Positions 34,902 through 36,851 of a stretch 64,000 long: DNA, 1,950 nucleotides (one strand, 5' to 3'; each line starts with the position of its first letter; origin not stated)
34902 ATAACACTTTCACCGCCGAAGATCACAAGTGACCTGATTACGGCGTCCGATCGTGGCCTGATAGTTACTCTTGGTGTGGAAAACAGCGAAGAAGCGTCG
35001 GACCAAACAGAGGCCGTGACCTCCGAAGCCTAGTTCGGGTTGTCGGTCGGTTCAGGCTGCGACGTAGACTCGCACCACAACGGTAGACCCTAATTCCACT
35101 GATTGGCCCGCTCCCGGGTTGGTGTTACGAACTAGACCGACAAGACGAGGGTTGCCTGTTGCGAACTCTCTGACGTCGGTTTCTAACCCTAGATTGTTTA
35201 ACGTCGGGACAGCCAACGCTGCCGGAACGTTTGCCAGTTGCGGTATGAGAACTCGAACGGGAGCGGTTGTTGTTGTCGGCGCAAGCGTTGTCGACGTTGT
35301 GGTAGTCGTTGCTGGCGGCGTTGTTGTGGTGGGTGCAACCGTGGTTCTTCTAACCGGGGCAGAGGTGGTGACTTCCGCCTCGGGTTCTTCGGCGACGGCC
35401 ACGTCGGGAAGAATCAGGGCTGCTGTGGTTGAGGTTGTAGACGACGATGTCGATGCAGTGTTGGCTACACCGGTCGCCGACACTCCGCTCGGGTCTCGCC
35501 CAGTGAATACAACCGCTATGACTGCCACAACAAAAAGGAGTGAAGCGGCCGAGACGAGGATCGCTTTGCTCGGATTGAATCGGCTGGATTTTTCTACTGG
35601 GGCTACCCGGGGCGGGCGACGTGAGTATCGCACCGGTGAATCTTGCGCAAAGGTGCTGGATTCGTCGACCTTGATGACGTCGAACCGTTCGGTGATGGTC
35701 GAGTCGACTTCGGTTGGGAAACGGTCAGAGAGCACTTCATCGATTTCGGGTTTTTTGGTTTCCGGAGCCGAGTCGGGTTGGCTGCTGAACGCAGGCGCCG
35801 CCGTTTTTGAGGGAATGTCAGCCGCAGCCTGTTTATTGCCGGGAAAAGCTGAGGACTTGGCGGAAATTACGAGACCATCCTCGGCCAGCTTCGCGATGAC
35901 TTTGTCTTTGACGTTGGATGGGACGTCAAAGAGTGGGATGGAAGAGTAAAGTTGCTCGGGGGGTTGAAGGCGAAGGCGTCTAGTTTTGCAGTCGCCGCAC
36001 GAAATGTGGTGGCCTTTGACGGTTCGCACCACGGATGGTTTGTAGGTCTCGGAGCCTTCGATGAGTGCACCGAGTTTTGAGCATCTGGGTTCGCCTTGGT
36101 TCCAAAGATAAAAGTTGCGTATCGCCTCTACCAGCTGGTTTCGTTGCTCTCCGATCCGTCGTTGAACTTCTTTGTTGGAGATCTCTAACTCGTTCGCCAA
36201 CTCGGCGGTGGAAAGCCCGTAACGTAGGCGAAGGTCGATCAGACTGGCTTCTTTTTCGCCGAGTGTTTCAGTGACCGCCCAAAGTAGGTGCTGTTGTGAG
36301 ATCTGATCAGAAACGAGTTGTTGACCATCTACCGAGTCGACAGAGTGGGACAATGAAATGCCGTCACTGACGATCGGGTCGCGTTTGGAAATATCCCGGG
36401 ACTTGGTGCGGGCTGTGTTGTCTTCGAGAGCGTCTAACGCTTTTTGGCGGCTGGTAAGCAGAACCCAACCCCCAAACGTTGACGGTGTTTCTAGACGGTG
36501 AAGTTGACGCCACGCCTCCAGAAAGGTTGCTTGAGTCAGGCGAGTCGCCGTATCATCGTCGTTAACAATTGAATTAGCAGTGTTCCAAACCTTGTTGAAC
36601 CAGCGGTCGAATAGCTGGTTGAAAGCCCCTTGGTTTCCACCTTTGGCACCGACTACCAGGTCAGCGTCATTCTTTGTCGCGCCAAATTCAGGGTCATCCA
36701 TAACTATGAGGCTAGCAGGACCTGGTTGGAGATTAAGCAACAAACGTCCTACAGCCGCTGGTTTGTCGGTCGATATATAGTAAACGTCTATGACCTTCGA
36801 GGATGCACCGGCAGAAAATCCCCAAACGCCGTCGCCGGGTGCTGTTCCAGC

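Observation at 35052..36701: Single polypeptide combining ECF sigma factor, zinc anti-sigma (ZAS) motif, TM helix and extracellular PASTA domain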

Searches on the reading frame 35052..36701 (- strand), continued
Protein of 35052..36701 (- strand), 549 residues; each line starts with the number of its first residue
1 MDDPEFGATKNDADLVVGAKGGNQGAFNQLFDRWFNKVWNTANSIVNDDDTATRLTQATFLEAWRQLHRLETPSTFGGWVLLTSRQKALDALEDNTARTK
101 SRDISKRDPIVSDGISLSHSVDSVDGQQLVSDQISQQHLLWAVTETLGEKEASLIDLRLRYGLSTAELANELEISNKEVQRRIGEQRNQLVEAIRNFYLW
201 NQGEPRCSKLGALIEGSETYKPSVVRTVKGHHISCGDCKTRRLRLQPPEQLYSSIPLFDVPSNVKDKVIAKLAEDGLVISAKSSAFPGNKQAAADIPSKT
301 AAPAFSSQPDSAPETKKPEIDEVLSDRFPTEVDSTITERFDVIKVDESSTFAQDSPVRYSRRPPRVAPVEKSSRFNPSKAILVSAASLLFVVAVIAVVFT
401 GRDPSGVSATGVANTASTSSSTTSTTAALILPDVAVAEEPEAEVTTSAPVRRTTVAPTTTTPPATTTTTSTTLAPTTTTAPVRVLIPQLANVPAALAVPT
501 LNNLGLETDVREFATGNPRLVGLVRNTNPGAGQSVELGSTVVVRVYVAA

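Call 80: find_homologous_proteins(query=P0073, max_evalue=1e-20)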
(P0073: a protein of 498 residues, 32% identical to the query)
Query P0073 (498 aa): 223 proteins with E <= 1e-20 among 8000 candidates; the best 120 are listed.
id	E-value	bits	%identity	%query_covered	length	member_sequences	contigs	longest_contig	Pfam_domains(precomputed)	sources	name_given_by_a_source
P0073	0.0e+0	1097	100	100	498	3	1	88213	PF03793.25,PF04542.21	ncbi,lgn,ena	-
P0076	2.2e-95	338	56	54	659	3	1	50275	PF04542.21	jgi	jgi:RNA polymerase sigma factor (sigma-70 family)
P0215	4.8e-95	337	56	53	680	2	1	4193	PF04542.21,PF08281.19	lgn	-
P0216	1.6e-94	336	57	54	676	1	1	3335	PF04542.21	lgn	-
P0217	3.5e-94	335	55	56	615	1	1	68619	PF04542.21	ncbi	-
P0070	1.3e-93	333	56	54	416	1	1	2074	PF07638.18,PF04542.21,PF08281.19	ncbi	ncbi:MAG: sigma-70 family RNA polymerase sigma factor, partial [Actinomycetota bacterium]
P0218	2.9e-93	331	56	54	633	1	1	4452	PF04542.21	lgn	-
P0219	2.0e-92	329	55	54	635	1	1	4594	PF04542.21,PF08281.19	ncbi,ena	-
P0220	3.4e-91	325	56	54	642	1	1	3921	PF04542.21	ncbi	-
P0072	3.7e-91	325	55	54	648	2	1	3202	PF04542.21,PF08281.19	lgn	-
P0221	1.6e-90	322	54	54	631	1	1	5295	PF04542.21,PF08281.19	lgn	-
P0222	1.7e-90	322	52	57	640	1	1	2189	PF04542.21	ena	-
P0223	3.1e-90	321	56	54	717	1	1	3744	PF04542.21,PF08281.19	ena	-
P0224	3.5e-90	321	55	54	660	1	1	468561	PF04542.21,PF08281.19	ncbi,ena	-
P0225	4.8e-90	321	54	54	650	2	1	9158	PF04542.21,PF08281.19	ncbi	-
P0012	1.2e-70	257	42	57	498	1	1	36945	PF04542.21,PF08281.19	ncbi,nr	ncbi:MAG: sigma-70 family RNA polymerase sigma factor [Acidimicrobiales bacterium]|nr:sigma-70 famil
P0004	3.2e-70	256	45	58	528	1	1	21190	PF04542.21,PF08281.19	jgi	jgi:RNA polymerase sigma factor (sigma-70 family)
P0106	1.9e-69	253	45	54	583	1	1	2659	PF07638.18,PF04542.21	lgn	-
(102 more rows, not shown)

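Call 82: find_encoding_contigs(protein=P0001, flank=3000, max_places=3)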
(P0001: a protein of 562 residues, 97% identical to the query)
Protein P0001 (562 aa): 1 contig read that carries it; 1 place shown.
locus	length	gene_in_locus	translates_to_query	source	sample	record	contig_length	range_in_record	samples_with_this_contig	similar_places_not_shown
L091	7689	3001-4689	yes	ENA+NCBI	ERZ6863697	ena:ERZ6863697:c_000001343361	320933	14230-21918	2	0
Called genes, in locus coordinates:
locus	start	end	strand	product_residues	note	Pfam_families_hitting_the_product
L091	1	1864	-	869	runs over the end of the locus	PF22422:MGH1-like_GH, PF03200:Glyco_hydro_63, PF22422:MGH1-like_GH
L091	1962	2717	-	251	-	PF02517:Rce1-like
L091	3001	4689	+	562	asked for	PF04542:Sigma70_r2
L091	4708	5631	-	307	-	-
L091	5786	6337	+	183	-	-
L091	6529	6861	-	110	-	-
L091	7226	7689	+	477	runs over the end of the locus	PF08241:Methyltransf_11 (faint), PF01555:N6_N4_Mtase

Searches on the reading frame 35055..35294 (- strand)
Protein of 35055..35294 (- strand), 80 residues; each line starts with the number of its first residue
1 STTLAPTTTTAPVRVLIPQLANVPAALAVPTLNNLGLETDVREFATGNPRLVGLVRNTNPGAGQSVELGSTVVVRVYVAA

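Call 71: predict_structure(alignment_id=A6)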
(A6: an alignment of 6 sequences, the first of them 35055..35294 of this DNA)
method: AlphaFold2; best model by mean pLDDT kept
length: 80 residues; sequences in the alignment: 6
mean_pLDDT: 43.5   pTM: 0.31
mean pLDDT of the five models: 43.5, 42.7, 41.6, 40.8, 39.9
residues with pLDDT >= 90: 0; 70-90: 0; 50-70: 20; < 50: 60
segments of 3 or more residues with pLDDT < 50: 1-16, 42-80
pLDDT, mean of each block of 10 residues (from residue 1): 40 46 58 59 40 34 31 39
secondary structure, 60 per line:
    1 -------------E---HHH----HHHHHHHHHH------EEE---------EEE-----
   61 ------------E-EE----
elements in order: H25-34 E41-43 E53-55

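Call 74: search_solved_structures(query=A7, max_evalue=1, show_alignments=2)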
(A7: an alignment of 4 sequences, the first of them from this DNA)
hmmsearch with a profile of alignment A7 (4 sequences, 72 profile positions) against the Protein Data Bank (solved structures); distinct sequences matched with E-value up to 1: 12.
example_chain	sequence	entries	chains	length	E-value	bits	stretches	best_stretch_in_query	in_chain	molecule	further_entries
2kui_A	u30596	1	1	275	1.8e-06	31.1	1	2-68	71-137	Serine/threonine-protein kinase pknB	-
2kue_A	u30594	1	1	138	3e-05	27.2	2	4-68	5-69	Serine/threonine-protein kinase pknB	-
2kud_A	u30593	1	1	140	8.7e-05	25.7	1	2-67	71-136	Serine/threonine-protein kinase pknB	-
5e10_A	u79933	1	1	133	9.7e-05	25.6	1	2-67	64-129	Serine/threonine-protein kinase PknB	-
5e12_A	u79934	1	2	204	0.00046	23.4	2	6-67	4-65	Serine/threonine-protein kinase PknB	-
3m9g_A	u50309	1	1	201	0.0067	19.7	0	4-54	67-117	Protein kinase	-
3py9_A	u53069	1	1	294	0.031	17.5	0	4-54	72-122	Protein kinase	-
2kuf_A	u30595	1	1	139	0.12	15.6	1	8-65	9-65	Serine/threonine-protein kinase pknB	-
3ouv_A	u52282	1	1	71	0.13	15.6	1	8-66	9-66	Serine/threonine protein kinase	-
5e0z_A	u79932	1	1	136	0.13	15.5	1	9-66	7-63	Serine/threonine-protein kinase PknB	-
7ef6_A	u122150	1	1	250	0.25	14.6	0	12-45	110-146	Xanthosine monophosphate phosphatase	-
7ef7_A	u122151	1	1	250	0.26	14.6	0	12-45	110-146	At2g32150/F22D22.10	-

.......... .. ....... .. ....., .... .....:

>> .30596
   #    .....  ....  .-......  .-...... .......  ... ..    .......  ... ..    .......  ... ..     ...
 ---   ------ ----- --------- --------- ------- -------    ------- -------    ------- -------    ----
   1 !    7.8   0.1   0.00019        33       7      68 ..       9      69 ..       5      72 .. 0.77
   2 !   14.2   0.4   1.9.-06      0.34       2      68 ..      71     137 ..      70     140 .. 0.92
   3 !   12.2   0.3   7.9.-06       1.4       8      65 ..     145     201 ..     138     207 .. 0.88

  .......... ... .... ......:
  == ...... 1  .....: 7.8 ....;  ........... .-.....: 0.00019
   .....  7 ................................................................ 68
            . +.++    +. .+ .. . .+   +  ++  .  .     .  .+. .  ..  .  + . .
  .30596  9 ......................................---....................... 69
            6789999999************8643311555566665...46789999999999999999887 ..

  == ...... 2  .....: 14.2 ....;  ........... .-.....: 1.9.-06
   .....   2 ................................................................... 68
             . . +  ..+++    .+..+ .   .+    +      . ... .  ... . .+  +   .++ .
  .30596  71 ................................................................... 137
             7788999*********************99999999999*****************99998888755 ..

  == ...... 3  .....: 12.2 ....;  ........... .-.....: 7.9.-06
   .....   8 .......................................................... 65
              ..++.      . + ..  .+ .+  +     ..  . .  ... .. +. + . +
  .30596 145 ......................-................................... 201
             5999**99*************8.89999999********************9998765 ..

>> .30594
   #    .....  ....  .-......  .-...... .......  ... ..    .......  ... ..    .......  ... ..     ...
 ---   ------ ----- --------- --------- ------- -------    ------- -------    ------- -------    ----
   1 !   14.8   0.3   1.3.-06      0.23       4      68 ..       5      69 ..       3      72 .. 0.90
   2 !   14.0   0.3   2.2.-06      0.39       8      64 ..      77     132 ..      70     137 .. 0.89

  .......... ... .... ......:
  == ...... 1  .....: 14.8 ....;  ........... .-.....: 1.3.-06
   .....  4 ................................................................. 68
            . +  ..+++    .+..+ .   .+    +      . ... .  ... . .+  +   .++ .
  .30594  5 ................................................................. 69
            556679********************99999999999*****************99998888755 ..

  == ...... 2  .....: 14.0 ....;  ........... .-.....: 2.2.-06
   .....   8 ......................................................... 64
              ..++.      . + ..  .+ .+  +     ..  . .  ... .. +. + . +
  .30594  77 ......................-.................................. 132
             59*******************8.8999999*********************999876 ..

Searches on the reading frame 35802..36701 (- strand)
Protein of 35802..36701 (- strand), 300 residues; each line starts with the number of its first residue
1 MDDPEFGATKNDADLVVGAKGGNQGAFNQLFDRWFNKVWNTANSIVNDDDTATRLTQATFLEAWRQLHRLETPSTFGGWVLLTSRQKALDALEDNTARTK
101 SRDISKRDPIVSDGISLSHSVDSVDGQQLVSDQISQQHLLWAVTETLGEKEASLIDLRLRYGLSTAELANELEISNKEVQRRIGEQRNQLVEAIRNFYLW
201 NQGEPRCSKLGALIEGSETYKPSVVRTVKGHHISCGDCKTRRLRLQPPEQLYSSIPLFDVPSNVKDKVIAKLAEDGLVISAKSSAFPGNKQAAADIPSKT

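Call 38: predict_structure(alignment_id=A3)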
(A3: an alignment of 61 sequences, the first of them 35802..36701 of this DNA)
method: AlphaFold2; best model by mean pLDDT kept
length: 300 residues; sequences in the alignment: 61
mean_pLDDT: 82.7   pTM: 0.78
mean pLDDT of the five models: 82.7, 82.1, 79.8, 79.7, 79.0
residues with pLDDT >= 90: 184; 70-90: 57; 50-70: 11; < 50: 48
segments of 3 or more residues with pLDDT < 50: 1-8, 106-127, 283-295, 297-300
pLDDT, mean of each block of 10 residues (from residue 1): 40 96 96 96 94 98 96 94 97 87 51 38 46 77 88 94 94 95 94 92 90 88 90 95 88 89 94 94 46 43
secondary structure, 60 per line:
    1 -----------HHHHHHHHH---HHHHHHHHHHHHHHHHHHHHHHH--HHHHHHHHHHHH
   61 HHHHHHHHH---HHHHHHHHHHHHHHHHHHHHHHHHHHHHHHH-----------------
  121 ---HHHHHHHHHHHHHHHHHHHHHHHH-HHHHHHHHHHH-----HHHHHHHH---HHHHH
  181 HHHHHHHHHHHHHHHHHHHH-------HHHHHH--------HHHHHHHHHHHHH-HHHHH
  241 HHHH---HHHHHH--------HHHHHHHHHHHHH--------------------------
elements in order: H12-20 H24-46 H49-69 H73-103 H124-147 H149-159 H165-172 H176-200 H208-213 H222-234 H236-244 H248-253 H262-274

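Call 41: fold_search(model_id=the predicted structure, library=pdb)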
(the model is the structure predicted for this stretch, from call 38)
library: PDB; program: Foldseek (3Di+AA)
matches with E <= 10: 433; with E <= 0.001: 8
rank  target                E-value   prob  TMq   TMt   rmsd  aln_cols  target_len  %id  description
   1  8z6g_B                1.1e-04  1.00  0.27  0.47  13.8       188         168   21  the AlgU-MucAcyto complex structure in Pseudomonas aeruginosa (released 2024-05-08)
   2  8z6g_D                2.7e-04  1.00  0.28  0.47  13.9       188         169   21  the AlgU-MucAcyto complex structure in Pseudomonas aeruginosa (released 2024-05-08)
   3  5wuq_A                4.0e-04  1.00  0.44  0.78   8.4       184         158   16  Crystal structure of SigW in complex with its anti-sigma RsiW, a zinc binding form (released 2017-03-29)
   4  5wur_A                4.2e-04  1.00  0.43  0.78   8.5       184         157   17  Crystal structure of SigW in complex with its anti-sigma RsiW, an oxdized form (released 2017-03-29)
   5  5wuq_B                8.4e-04  1.00  0.43  0.78   8.4       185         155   17  Crystal structure of SigW in complex with its anti-sigma RsiW, a zinc binding form (released 2017-03-29)
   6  6jbq_F                8.8e-04  1.00  0.27  0.43  28.6       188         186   23  CryoEM structure of Escherichia coli sigmaE transcription initiation complex containing 5nt of RNA (released 2019-05-29)
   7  9m9e_F                8.8e-04  1.00  0.23  0.37  22.8       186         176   22  Structural Basis of Pausing During Transcription Initiation in Mycobacterium tuberculosis (released 2026-01-14)
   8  1or7_A                9.6e-04  1.00  0.30  0.48  12.9       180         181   24  Crystal Structure of Escherichia coli sigmaE with the Cytoplasmic Domain of its Anti-sigma RseA (released 2003-04-15)
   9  6in7_B                1.1e-03  1.00  0.28  0.46  13.5       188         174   22  Crystal structure of AlgU in complex with MucA(cyto) (released 2019-07-24)
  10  6dv9_F                2.3e-03  1.00  0.24  0.39  28.1       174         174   21  Crystal structure of Mycobacterium tuberculosis transcription initiation complex(ECF sigma factor L) containing 5nt RN (released 2019-02-20)
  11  9n9q_C                2.4e-03  1.00  0.26  0.30  35.8       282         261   15  Cryo-EM structure of the RNA-guided transcription complex (released 2025-12-24)
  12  5uxx_A                3.0e-03  1.00  0.42  0.75   5.3       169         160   19  Co-crystal structure of the sigma factor RpoE in complex with the anti-sigma factor NepR from Bartonella quintana (released 2018-02-28)
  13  4nqw_A                3.2e-03  1.00  0.30  0.56  10.1       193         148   17  Structure of Mycobacterium tuberculosis extracytoplasmic function sigma factor SigK in complex with the cytosolic doma (released 2014-01-22)
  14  1or7_B                3.2e-03  1.00  0.27  0.48  13.7       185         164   22  Crystal Structure of Escherichia coli sigmaE with the Cytoplasmic Domain of its Anti-sigma RseA (released 2003-04-15)
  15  7qh5_B                4.8e-03  1.00  0.42  0.40   7.0       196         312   21  The crystal structure of the sigma factor SigG1 from Streptomyces tsukubaensis NRRL18488 (released 2022-12-21)
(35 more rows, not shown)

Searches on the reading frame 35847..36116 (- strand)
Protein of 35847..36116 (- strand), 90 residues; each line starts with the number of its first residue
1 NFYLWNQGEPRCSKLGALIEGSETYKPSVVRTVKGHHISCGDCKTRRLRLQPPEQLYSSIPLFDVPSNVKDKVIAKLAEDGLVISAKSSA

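Call 18: search_solved_structures(query=A2, max_evalue=10, show_alignments=4)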
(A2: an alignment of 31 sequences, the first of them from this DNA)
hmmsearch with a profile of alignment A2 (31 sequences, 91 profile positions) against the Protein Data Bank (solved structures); distinct sequences matched with E-value up to 10: 2.
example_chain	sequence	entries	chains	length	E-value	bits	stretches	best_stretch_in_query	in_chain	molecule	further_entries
5wuq_C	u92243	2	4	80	0.00033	23.8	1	31-83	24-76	Anti-sigma-W factor RsiW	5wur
9nnf_A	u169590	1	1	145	0.63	13.3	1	49-87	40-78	De-novo designed binder NY1-B04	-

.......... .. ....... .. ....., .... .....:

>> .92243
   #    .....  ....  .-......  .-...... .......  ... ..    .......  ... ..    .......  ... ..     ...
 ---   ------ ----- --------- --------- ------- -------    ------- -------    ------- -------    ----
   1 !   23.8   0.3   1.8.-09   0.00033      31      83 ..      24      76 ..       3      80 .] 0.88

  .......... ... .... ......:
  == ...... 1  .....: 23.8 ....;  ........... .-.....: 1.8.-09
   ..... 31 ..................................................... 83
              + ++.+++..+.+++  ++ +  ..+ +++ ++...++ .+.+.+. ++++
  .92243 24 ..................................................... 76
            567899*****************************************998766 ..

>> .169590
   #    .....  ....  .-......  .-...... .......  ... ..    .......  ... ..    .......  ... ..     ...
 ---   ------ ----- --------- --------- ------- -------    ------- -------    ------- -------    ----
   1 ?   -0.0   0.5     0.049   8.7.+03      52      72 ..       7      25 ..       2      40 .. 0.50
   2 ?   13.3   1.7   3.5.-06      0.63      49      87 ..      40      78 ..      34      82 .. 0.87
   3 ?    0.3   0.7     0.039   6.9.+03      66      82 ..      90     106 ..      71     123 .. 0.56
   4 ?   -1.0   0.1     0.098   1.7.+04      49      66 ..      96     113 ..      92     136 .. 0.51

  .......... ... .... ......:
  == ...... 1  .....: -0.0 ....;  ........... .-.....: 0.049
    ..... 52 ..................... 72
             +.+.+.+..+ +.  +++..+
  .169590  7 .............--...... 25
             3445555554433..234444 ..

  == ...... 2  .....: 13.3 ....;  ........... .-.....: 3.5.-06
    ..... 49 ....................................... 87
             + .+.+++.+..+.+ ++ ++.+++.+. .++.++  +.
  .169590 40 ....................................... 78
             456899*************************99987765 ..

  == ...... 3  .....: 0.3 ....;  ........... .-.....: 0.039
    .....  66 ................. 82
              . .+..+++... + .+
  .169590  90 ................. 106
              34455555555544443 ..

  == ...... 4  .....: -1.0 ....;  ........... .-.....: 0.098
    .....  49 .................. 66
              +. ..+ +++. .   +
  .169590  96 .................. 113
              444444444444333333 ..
